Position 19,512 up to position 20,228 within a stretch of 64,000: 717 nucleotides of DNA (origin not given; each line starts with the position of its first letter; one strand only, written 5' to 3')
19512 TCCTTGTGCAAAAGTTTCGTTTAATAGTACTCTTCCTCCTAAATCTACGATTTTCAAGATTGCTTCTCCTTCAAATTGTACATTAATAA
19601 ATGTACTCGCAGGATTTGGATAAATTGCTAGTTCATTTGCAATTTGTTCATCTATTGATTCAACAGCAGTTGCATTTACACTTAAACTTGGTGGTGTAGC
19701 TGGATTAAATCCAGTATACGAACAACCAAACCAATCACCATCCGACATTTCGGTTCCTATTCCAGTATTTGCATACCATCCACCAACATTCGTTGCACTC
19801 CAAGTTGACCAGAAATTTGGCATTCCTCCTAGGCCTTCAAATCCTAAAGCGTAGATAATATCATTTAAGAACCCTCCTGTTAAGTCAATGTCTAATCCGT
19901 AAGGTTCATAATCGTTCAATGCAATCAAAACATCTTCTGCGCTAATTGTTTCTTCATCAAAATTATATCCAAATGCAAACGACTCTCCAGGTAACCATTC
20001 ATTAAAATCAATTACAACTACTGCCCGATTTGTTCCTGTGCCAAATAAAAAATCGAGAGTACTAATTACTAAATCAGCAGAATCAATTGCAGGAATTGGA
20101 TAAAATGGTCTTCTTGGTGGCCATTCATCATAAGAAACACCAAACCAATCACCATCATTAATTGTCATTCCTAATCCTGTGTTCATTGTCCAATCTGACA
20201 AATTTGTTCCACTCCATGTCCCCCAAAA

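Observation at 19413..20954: Triple tandem ~115-aa repeat protein as a candidate new multivalent corrinoid-binding module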

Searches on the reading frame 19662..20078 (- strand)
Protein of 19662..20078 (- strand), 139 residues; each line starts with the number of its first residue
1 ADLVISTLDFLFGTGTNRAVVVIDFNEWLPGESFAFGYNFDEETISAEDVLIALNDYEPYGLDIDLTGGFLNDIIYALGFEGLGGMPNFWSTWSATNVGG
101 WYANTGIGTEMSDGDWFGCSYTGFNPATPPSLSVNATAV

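Call 92: search_protein_families(library=pfam, proteins=[window:19662-20078:-], max_evalue=10)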
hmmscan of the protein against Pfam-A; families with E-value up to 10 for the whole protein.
seq(139 aa): 0 families
